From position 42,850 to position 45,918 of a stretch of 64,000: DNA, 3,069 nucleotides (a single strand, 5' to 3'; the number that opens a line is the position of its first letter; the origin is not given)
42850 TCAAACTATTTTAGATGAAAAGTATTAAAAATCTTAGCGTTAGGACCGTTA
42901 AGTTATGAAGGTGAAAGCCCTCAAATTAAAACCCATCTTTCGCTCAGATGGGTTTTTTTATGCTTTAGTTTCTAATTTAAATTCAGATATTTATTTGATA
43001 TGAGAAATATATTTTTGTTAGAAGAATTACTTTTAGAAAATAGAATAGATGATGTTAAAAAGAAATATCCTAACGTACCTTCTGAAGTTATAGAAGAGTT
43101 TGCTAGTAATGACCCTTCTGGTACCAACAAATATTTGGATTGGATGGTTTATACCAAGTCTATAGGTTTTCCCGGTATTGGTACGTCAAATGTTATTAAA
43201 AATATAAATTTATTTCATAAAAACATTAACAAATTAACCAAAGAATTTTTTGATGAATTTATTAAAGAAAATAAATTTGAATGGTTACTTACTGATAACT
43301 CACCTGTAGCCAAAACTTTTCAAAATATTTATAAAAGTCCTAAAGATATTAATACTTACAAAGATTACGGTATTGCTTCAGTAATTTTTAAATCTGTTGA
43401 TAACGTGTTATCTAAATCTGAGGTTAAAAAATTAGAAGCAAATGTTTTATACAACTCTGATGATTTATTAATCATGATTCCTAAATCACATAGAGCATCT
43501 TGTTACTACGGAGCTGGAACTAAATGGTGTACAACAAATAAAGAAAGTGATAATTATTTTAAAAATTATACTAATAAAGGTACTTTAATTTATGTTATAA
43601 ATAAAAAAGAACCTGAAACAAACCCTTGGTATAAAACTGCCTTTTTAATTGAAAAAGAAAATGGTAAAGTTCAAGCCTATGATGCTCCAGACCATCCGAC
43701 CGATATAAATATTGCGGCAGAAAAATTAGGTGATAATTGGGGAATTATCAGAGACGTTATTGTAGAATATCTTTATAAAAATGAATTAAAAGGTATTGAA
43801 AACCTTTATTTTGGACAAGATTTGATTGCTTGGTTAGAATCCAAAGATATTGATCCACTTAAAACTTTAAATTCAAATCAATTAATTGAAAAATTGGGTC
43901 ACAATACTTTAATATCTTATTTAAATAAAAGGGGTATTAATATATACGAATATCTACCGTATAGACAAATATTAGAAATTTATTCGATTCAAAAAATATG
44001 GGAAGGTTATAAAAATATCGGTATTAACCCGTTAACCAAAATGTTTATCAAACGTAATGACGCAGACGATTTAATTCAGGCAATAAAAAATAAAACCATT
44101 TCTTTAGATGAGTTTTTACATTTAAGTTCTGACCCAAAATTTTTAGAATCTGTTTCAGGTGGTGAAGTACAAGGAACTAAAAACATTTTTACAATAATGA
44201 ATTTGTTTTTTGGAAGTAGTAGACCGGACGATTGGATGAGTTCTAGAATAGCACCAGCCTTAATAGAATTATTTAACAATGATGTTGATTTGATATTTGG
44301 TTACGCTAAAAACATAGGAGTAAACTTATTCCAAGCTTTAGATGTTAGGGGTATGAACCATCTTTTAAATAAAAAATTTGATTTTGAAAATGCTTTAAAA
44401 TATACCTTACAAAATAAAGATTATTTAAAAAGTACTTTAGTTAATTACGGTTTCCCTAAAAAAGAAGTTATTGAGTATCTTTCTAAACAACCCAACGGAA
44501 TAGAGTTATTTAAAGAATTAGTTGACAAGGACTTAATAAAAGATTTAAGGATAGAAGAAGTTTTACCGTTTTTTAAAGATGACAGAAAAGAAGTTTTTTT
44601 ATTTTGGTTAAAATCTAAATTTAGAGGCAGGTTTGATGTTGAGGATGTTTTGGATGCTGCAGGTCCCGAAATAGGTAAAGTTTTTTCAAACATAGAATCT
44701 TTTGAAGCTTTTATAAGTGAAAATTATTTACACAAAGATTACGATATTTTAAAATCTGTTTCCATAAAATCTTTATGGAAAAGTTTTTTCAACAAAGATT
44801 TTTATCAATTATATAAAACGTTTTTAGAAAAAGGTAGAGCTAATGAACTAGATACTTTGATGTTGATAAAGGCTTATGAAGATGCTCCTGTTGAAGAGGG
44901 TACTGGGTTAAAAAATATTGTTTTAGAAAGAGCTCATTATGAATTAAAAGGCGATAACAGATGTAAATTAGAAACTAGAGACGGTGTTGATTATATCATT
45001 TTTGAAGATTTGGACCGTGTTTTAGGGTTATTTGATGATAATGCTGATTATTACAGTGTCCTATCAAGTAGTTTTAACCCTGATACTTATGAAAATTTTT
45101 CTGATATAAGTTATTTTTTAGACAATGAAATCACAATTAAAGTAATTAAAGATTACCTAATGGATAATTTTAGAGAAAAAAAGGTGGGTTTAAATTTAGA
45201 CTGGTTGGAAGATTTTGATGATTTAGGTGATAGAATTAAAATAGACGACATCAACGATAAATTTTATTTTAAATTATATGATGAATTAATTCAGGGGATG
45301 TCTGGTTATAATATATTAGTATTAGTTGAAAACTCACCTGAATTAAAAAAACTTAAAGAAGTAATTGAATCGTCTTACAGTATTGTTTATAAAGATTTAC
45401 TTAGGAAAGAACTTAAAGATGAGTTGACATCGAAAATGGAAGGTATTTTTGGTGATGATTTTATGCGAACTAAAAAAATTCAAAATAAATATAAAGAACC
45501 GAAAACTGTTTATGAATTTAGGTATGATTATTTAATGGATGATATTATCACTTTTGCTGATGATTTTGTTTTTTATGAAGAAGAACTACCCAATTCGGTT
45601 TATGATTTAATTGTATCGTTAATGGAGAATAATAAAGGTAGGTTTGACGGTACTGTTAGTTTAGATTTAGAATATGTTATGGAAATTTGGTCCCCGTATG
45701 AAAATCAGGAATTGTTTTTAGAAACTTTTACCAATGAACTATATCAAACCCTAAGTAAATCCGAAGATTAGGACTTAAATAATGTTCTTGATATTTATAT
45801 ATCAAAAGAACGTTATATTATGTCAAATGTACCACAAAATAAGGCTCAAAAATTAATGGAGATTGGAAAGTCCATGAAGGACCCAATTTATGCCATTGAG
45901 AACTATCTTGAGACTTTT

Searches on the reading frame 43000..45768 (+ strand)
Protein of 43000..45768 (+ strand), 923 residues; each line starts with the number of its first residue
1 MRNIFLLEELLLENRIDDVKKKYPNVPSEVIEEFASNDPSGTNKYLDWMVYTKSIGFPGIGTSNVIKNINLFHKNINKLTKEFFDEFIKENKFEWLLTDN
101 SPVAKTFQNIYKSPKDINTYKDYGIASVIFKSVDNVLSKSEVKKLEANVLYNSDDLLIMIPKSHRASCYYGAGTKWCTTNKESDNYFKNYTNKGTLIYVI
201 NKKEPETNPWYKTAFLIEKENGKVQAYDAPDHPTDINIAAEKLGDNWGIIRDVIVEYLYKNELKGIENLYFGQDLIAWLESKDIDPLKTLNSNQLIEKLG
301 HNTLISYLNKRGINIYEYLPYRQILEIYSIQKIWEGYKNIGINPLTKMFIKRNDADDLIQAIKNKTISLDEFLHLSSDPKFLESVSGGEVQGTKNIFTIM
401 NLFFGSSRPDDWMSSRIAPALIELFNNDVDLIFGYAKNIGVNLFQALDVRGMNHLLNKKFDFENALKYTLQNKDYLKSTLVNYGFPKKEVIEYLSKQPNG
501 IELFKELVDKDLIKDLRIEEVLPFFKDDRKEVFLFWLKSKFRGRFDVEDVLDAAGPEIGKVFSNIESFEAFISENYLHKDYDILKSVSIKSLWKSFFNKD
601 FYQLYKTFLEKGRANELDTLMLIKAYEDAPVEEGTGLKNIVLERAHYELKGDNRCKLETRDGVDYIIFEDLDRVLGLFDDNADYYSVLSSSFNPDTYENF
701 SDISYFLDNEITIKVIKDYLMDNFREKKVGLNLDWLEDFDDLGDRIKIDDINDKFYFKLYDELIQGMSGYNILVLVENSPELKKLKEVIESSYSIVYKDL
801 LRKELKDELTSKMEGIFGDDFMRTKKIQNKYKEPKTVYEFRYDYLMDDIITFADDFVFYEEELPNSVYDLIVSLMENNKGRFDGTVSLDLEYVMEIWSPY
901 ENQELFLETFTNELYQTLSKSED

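Call 6: search_protein_families(library=pfam, proteins=[window:43000-45768:+], max_evalue=1)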
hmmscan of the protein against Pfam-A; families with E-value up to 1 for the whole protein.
window:43000-45768:+ (923 aa): 0 families

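Call 7: search_protein_families(library=phrogs, proteins=[window:43000-45768:+], max_evalue=0.01)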
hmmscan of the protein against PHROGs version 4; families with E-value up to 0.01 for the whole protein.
window:43000-45768:+ (923 aa): 1 family
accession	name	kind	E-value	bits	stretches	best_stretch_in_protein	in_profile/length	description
phrog_17056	-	unknown function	2.6e-09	37.9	1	138-207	110-183/420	-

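Call 51: search_protein_families(library=ncbifam, proteins=[window:43000-45768:+], max_evalue=1)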
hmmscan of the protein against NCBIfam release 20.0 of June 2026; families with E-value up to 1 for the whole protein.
window:43000-45768:+ (923 aa): 0 families

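Call 52: search_protein_families(library=padloc, proteins=[window:43000-45768:+], max_evalue=1)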
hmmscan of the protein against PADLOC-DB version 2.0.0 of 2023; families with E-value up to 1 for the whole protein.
window:43000-45768:+ (923 aa): 0 families

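Call 64: find_related_loci(query=A5, collection=viral_contigs, flank=10000)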
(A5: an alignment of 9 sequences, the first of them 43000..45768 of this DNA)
Query A5 (923 aa) in viral_contigs; peptide patterns used: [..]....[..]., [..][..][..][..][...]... (x = any residue, [..] = any of these).
597 stretches matched a pattern (row limit reached: there are more); 18 encode a relative of the query (tblastn E <= 1e-3); 18 distinct loci.
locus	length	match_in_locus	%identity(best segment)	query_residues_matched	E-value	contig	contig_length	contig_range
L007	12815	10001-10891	29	10-305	6e-25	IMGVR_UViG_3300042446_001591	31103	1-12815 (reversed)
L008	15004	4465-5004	35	69-253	3e-24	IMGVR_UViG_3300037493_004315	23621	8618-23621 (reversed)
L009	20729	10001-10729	33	5-235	7e-24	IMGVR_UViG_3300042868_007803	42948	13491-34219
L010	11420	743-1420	30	6-235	3e-23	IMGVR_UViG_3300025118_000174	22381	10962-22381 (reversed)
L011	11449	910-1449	34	69-253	3e-23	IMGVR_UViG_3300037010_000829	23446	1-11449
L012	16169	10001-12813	31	3-247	1e-21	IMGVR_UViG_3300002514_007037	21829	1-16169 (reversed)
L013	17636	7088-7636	33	15-215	6e-19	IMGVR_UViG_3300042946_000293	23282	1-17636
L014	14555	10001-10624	30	7-203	5e-21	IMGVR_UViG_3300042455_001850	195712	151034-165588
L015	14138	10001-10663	24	8-246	2e-16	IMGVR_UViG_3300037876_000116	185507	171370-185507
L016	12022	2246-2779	26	4-194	2e-16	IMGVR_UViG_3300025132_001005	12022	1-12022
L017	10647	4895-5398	31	15-208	5e-16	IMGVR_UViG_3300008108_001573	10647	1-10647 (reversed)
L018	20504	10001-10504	31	15-208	6e-16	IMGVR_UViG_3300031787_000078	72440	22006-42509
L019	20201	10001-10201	49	136-202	4e-14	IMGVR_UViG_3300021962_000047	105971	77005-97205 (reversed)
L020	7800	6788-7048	41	130-214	5e-13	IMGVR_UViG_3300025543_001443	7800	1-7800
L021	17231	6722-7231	33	5-201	4e-18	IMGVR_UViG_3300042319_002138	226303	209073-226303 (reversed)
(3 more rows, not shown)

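Call 107: search_solved_structures(query=A5, max_evalue=1)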
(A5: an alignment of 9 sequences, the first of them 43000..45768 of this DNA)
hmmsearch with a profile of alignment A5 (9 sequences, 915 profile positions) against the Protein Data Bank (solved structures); distinct sequences matched with E-value up to 1: 3.
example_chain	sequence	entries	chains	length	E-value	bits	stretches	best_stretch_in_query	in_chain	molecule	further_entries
9snk_B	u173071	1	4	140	0.43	11.7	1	751-819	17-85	YjlC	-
3o21_A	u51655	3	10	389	0.47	11.6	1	407-507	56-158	Glutamate receptor 3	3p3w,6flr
5fwy_B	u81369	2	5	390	0.47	11.6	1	407-507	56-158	GLUTAMATE RECEPTOR 3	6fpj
